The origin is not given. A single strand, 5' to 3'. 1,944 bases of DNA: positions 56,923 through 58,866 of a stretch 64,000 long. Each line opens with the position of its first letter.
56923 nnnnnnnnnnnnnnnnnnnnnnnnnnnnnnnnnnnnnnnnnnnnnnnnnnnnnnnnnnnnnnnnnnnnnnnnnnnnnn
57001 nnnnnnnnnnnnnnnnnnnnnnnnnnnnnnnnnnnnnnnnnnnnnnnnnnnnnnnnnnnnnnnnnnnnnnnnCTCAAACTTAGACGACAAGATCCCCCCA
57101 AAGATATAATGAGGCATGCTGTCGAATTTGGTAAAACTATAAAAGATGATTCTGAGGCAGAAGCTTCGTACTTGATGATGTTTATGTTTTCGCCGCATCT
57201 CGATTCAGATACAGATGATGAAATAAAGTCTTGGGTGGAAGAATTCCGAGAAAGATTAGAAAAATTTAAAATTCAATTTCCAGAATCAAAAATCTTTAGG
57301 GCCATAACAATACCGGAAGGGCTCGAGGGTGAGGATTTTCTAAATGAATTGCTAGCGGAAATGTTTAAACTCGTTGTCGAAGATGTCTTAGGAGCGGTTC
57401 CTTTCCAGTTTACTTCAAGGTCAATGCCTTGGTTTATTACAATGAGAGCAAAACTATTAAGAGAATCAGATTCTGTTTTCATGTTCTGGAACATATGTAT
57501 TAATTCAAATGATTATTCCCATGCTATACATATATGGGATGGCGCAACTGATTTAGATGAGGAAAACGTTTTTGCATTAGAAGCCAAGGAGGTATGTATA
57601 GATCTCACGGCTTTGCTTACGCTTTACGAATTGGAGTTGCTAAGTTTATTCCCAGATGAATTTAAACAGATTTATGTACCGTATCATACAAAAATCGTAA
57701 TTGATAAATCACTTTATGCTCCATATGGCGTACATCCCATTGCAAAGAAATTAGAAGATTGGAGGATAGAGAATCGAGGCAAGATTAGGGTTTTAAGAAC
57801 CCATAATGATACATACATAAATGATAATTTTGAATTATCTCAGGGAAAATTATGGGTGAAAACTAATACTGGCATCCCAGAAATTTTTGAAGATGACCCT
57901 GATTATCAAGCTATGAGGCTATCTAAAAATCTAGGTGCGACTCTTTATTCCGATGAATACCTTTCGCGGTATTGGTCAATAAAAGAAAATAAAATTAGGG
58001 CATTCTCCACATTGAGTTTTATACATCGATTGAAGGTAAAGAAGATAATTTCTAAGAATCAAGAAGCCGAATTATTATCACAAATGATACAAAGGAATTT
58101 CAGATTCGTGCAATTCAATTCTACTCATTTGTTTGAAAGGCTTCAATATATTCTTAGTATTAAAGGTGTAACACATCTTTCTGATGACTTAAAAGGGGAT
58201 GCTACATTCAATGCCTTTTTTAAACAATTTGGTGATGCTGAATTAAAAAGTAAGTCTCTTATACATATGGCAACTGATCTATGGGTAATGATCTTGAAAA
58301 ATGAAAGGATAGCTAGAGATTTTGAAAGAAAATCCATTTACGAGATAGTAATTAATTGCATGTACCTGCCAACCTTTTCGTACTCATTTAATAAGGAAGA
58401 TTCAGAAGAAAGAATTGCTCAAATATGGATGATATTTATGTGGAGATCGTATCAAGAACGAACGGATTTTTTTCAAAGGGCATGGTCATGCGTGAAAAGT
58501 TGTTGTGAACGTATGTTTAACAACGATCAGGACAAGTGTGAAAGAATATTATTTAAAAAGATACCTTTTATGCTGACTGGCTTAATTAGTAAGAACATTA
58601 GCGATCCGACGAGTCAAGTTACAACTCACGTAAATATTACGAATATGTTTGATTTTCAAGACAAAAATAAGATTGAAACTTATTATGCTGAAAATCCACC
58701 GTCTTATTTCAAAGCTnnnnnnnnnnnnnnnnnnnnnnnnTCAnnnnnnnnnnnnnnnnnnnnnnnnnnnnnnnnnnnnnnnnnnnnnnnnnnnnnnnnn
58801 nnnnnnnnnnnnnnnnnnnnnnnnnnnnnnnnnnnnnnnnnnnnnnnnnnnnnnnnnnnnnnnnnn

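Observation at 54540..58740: Stand-alone 1347-aa nuclease-TPR-PIN protein in an AT-rich insertion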

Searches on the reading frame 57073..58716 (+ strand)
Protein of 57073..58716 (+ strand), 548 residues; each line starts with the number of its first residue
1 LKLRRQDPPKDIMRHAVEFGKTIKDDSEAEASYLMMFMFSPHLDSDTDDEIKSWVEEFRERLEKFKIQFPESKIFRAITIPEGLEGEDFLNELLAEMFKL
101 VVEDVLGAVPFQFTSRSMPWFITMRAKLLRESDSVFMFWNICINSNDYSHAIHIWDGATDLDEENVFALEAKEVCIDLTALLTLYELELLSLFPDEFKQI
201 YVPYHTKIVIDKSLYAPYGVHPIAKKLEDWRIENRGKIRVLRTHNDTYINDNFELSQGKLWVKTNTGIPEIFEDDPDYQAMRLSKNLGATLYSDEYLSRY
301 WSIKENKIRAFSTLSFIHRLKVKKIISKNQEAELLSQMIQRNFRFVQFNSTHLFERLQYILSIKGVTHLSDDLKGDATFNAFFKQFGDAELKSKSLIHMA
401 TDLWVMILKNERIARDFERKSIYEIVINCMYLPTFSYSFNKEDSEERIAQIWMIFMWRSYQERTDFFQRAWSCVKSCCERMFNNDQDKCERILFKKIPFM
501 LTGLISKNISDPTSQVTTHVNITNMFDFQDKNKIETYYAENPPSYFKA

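Call 8: find_homologous_proteins(query=window:57073-58716:+, max_evalue=0.01)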
Query window:57073-58716:+ (548 aa): 1 proteins with E <= 0.01 among 6908 candidates.
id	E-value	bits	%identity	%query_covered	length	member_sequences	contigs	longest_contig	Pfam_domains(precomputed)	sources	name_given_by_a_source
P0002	1.2e-36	145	28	75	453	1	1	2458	PF20698.4,PF11848.14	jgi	jgi:predicted nucleic acid-binding protein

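Call 12: search_protein_families(library=pfam, proteins=[P0002, window:57073-58716:+], max_evalue=10)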
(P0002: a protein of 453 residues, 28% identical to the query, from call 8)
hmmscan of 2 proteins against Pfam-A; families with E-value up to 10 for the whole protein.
P0002 (453 aa): 1 family
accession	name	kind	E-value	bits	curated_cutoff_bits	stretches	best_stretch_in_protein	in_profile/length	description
PF20698.3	PIN-TPR-GreABC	-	2e-06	28.6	27.8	1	101-210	4-134/138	PIN domain associated with the TPR-GreAB-C-PIN system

window:57073-58716:+ (548 aa): 2 families
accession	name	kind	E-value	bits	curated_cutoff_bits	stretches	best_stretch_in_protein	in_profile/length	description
PF20698.3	PIN-TPR-GreABC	-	0.0034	18.1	27.8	1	176-215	2-37/138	PIN domain associated with the TPR-GreAB-C-PIN system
PF22303.2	OspG_kinase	-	0.068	13.6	27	1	174-212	104-142/152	Protein kinase OspG, kinase domain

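Call 28: search_protein_representatives(alignment_id=A1)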
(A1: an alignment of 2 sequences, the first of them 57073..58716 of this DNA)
Query: 2 sequences, 567 profile positions. Proteins with E-value up to 0.001 (for the whole library): 236; up to 1e-10: 88; up to 1e-30: 62. The best 150 are listed.
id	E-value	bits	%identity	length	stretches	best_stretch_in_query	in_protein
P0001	0.0e+00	1115.3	-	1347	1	1-560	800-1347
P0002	9.5e-246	833.2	-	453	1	78-567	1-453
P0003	2.7e-116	405.8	-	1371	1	2-559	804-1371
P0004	7.2e-114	397.8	-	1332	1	2-532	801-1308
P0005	3.2e-112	392.4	-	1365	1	1-541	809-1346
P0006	3.2e-108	379.1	-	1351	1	4-558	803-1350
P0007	4.0e-108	378.8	-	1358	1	8-553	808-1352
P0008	9.7e-107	374.3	-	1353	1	3-550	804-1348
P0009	2.2e-104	366.5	-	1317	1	2-517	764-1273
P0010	6.3e-101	355.1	-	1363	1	2-544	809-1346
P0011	1.4e-100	353.9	-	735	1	1-558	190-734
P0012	4.5e-99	349.0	-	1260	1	1-516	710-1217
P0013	1.9e-98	346.9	-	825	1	3-528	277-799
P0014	2.6e-96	339.9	-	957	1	2-547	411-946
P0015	5.3e-95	335.5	-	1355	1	2-520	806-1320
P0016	9.8e-93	328.0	-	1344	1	1-559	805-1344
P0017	1.2e-92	327.8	-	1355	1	6-556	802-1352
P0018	5.0e-92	325.7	-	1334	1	5-548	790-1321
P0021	2.0e-88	313.8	-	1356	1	2-518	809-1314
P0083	1.4e-11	60.1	-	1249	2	281-350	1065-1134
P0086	9.3e-11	57.4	-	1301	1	18-258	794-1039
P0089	2.1e-10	56.2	-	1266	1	54-371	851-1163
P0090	2.5e-10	56.0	-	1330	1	14-212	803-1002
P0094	6.7e-10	54.6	-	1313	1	13-339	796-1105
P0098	3.9e-09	52.0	-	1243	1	166-362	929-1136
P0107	5.0e-08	48.4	-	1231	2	277-397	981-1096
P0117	2.6e-07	46.0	-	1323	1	19-488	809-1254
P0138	3.3e-06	42.4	-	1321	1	9-225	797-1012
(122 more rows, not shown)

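Call 45: search_dna_similar(query=window:57073-58716:+, collection=plasmids, mode=protein, max_evalue=0.00001, max_rows=20)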
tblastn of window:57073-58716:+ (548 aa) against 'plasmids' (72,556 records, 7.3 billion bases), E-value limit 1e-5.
No match.

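Call 51: search_solved_structures(query=A4, max_evalue=10, show_alignments=2)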
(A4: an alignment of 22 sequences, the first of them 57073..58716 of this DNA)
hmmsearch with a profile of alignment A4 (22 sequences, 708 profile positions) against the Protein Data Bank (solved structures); distinct sequences matched with E-value up to 10: 150 (the best 60 are shown).
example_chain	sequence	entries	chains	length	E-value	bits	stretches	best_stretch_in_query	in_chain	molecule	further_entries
9qhb_A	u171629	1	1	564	2.7e-28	102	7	46-140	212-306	Engineered tetratricopeptide repeat protein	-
8bu0_A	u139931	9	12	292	5.4e-22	81.2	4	46-140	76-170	Consensus tetratricopeptide repeat protein | Crystal structure of an 8-repeat consensus TPR superhelix with Zinc. | Monomer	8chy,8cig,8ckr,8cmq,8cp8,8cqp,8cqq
7rqf_A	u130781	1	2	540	4.7e-16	61.5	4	51-145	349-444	TPR repeat-containing protein PA4667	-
8sxe_C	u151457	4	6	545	6.8e-16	61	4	51-145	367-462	TPR repeat-containing protein PA4667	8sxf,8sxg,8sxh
2fo7_A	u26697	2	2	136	1.2e-15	60.2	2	46-140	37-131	SYNTHETIC CONSENSUS TPR PROTEIN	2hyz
8ch0_A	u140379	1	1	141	2.6e-15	59.1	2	47-140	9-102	Consensus tetratricopeptide repeat protein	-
9qhc_A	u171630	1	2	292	3.7e-15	58.6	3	46-140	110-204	Engineered tetratricopeptide repeat protein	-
1w3b_A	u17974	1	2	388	4.9e-12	48.3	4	41-142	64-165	UDP-N-ACETYLGLUCOSAMINE--PEPTIDE N-ACETYLGLUCOSAMINYLTRANSFERASE 110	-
6eou_A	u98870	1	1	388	6.7e-12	47.8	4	41-142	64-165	UDP-N-acetylglucosamine--peptide N-acetylglucosaminyltransferase 110 kDa subunit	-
7ntf_A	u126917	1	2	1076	1.2e-11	46.9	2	41-142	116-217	Isoform 1 of UDP-N-acetylglucosamine--peptide N-acetylglucosaminyltransferase 110 kDa subu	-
7yea_A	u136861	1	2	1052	1.3e-11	46.9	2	41-142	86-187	UDP-N-acetylglucosamine--peptide N-acetylglucosaminyltransferase 110 kDa subunit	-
7yeh_B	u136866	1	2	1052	1.5e-11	46.7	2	41-142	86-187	UDP-N-acetylglucosamine--peptide N-acetylglucosaminyltransferase 110 kDa subunit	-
2wqh_A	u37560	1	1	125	3.6e-11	45.4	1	47-147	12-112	CTPR3Y3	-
7obi_A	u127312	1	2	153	9.3e-11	44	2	46-146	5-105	CTPR-rv4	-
6vbu_4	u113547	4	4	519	1.7e-10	43.2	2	47-131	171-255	Bardet-Biedl syndrome 4 protein homolog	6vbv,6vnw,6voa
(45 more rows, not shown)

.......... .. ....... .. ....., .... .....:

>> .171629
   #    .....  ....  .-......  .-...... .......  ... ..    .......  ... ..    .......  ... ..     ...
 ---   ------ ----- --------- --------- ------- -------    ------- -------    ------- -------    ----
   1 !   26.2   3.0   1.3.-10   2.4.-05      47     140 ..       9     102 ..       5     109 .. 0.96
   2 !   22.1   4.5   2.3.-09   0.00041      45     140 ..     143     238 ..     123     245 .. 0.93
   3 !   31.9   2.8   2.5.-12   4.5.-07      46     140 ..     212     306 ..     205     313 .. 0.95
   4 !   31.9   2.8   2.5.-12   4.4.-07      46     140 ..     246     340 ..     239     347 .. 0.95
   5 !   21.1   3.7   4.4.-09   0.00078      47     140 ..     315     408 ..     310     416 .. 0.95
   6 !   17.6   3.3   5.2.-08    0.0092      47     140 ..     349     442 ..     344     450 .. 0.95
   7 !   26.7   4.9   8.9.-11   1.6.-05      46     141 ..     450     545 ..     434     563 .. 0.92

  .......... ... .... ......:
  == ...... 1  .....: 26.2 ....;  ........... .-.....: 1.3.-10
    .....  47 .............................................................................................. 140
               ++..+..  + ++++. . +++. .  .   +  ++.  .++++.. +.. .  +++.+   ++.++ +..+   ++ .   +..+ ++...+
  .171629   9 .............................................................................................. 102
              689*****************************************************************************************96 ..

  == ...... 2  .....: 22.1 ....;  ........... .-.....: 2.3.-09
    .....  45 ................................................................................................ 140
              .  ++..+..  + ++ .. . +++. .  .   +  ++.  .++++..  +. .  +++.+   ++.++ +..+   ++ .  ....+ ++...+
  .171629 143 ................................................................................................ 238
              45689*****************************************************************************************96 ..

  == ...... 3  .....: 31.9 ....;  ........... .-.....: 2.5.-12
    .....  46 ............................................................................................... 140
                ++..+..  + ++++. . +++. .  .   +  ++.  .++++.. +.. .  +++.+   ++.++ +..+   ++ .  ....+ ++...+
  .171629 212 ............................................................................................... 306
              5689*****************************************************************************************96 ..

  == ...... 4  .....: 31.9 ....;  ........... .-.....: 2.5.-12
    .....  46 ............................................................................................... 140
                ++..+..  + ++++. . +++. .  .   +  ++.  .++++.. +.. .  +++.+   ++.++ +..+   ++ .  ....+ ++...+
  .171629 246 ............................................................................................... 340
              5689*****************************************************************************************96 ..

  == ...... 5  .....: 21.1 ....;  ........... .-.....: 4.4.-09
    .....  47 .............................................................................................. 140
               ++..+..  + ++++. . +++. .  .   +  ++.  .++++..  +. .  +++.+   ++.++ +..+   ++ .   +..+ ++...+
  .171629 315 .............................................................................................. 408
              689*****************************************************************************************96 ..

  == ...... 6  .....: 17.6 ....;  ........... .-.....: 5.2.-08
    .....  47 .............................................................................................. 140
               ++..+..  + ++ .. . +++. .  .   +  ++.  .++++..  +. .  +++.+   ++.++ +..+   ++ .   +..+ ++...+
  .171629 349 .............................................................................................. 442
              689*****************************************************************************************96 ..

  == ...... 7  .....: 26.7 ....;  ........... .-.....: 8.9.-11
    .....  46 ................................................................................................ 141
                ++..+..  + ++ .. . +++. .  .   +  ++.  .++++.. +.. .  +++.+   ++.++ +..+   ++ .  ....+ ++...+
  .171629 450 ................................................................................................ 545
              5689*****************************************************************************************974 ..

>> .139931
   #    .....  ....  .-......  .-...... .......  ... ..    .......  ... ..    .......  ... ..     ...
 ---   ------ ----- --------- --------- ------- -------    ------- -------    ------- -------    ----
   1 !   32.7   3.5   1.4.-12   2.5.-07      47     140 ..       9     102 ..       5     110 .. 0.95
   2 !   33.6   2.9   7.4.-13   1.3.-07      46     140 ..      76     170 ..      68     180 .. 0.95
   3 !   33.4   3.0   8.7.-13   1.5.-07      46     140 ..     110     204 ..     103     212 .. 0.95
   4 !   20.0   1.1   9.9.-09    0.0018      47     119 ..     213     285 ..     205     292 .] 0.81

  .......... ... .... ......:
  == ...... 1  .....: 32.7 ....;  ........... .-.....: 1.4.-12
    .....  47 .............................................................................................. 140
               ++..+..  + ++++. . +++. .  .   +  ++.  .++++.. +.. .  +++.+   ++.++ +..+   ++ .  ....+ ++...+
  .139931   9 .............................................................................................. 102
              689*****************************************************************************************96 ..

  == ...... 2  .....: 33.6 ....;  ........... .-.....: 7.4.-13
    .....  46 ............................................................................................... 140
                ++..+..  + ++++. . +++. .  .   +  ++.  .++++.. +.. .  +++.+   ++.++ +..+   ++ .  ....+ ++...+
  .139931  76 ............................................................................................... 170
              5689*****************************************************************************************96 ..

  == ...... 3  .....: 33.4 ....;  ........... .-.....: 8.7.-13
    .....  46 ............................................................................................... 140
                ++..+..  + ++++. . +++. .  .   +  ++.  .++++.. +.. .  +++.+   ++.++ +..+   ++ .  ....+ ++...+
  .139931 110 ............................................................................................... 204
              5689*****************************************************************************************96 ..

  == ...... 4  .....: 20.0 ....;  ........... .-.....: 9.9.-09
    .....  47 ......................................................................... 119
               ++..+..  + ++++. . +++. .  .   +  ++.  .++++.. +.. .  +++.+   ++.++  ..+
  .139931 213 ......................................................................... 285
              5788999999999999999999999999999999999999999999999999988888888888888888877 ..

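Call 52: find_encoding_contigs(protein=P0003, flank=10000, max_places=3)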
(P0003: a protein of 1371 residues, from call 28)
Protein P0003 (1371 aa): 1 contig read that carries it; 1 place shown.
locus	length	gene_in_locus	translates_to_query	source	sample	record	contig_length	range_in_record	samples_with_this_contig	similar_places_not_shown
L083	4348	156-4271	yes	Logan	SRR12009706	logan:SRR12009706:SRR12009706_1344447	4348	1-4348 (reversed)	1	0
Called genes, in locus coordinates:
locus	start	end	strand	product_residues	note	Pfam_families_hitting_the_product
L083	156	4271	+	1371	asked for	PF14280:DUF4365, PF13424:TPR_12 (faint), PF00515:TPR_1 (faint), PF07719:TPR_2 (faint), PF13174:TPR_6 (faint), PF13176:TPR_7 (faint), PF23914:TPR_CcmH_CycH (weak), PF20698:PIN-TPR-GreABC (weak), +4 more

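Call 53: find_encoding_contigs(protein=P0007, flank=10000, max_places=3)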
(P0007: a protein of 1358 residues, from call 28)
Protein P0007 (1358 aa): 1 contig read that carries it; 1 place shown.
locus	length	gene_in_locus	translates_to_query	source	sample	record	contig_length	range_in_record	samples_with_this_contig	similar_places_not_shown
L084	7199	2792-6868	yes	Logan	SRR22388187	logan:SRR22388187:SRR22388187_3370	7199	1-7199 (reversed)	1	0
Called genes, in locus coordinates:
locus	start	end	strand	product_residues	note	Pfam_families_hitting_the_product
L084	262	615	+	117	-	PF01527:HTH_Tnp_1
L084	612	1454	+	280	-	PF13276:HTH_21, PF00665:rve, PF13683:rve_3, PF13333:rve_2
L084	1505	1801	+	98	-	-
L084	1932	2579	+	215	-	-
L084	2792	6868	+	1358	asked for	PF14280:DUF4365, PF13428:TPR_14 (faint), PF14559:TPR_19 (faint), PF00515:TPR_1 (faint), PF23914:TPR_CcmH_CycH (faint), PF20698:PIN-TPR-GreABC (faint)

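Call 54: list_cluster_members(proteins=[P0004, P0005, P0006, P0008, P0010, P0015, P0016, P0017, P0018, P0021])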
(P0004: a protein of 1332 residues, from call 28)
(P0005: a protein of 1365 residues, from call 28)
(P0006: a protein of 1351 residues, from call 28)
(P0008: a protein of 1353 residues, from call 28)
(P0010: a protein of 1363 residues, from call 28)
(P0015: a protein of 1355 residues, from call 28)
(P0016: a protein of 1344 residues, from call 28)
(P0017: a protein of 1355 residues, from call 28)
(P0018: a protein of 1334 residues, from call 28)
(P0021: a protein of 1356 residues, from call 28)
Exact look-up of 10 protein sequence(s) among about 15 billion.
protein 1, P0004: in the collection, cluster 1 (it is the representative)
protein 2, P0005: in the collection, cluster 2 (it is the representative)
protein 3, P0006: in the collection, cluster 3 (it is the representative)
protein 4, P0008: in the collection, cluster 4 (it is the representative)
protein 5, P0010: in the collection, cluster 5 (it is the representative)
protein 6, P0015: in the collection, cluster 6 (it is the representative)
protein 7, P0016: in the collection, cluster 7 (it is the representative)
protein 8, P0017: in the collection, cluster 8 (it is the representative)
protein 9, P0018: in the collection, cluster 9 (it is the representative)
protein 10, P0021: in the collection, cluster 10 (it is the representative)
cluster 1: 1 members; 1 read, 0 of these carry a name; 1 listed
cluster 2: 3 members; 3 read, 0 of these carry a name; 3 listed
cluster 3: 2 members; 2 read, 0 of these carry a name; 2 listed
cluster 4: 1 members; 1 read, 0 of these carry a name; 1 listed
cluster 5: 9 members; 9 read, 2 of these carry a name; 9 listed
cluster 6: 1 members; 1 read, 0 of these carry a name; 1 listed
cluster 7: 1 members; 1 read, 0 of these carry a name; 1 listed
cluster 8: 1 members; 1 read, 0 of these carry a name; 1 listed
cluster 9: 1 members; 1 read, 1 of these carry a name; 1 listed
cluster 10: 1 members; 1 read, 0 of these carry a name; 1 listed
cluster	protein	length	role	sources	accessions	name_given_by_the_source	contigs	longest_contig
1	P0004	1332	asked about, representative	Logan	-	-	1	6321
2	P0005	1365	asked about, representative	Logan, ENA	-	-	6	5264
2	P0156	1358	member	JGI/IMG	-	-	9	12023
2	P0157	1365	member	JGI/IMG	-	-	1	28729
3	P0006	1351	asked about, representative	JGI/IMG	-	-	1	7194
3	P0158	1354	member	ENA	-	-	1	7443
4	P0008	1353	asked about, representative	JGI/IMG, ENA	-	-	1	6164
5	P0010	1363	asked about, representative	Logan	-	-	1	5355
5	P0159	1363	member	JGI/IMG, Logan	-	tetratricopeptide (TPR) repeat protein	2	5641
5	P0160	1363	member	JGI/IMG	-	tetratricopeptide (TPR) repeat protein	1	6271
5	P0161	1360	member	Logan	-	-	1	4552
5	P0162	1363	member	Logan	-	-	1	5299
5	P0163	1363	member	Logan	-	-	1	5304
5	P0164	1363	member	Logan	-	-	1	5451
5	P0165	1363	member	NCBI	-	-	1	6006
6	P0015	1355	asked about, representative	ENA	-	-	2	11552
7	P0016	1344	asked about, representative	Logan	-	-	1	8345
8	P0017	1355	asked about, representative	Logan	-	-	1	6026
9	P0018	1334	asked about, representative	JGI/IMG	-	tetratricopeptide (TPR) repeat protein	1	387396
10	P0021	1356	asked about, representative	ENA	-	-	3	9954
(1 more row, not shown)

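Call 56: find_encoding_contigs(protein=P0018, flank=10000, max_places=2)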
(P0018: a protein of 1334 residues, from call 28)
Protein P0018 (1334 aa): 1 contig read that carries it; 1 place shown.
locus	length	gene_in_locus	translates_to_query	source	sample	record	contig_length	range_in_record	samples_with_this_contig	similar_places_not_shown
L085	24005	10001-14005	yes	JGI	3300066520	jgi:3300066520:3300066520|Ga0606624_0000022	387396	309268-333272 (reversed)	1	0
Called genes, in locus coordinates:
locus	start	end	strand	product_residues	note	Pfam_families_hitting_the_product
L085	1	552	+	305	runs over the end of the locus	PF00535:Glycos_transf_2, PF10111:Glyco_tranf_2_2 (weak), PF13641:Glyco_tranf_2_3 (faint)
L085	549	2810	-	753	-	PF00905:Transpeptidase, PF08486:SpoIID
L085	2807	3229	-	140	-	PF00856:SET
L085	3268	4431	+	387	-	PF01042:Ribonuc_L-PSP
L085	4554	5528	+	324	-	PF04055:Radical_SAM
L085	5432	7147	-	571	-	PF00916:Sulfate_transp, PF16983:MFS_MOT1, PF01740:STAS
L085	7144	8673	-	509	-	PF26550:Tricorn_2nd (faint), PF07676:PD40 (faint), PF25174:Beta-prop_THOC3 (faint), PF26549:Tricorn_N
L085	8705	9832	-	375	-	PF01551:Peptidase_M23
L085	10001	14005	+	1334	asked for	PF14280:DUF4365 (weak), PF25062:ARM_TT21_N (faint), PF13428:TPR_14 (faint), PF20698:PIN-TPR-GreABC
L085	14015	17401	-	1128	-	PF02811:PHP, PF07733:DNA_pol3_alpha, PF17657:DNA_pol3_finger, PF14579:HHH_6, PF01336:tRNA_anti-codon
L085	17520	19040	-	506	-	-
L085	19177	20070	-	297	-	PF00154:RecA_N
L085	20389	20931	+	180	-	-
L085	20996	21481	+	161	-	PF05163:DinB, PF12867:DinB_2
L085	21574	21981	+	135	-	PF14539:DUF4442 (weak), PF13622:4HBT_3 (weak), PF03061:4HBT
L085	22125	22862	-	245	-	PF07040:DUF1326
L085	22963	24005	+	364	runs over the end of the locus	PF12697:Abhydrolase_6 (weak), PF00561:Abhydrolase_1, PF12146:Hydrolase_4, PF00196:GerE, PF04545:Sigma70_r4 (weak), PF08281:Sigma70_r4_2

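Call 57: find_encoding_contigs(protein=P0157, flank=10000, max_places=2)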
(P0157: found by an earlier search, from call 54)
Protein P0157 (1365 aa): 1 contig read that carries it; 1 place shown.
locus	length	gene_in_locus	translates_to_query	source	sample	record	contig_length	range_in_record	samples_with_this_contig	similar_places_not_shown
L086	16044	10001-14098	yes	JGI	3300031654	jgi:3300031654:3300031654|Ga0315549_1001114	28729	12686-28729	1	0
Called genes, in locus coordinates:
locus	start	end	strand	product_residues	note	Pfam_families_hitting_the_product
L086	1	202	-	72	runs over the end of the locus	-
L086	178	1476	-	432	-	PF13173:AAA_14, PF13635:DUF4143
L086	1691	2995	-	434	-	PF13173:AAA_14, PF13635:DUF4143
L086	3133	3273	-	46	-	-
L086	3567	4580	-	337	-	PF02706:Wzz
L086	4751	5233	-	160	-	-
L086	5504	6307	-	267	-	PF01966:HD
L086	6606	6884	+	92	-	PF05015:HigB-like_toxin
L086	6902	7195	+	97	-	-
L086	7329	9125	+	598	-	PF00009:GTP_EFTU, PF00071:Ras (faint), PF01926:MMR_HSR1 (faint), PF03144:GTP_EFTU_D2, PF14492:EFG_III (weak), PF00679:EFG_C, PF06421:LepA_C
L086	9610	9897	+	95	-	-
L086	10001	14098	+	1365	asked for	PF14280:DUF4365, PF13424:TPR_12 (faint), PF23914:TPR_CcmH_CycH (faint), PF00515:TPR_1 (faint), PF07719:TPR_2 (faint), PF13181:TPR_8 (faint), PF13428:TPR_14 (faint), PF20698:PIN-TPR-GreABC (weak), +2 more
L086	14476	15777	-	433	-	PF13482:RNase_H_2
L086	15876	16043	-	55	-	?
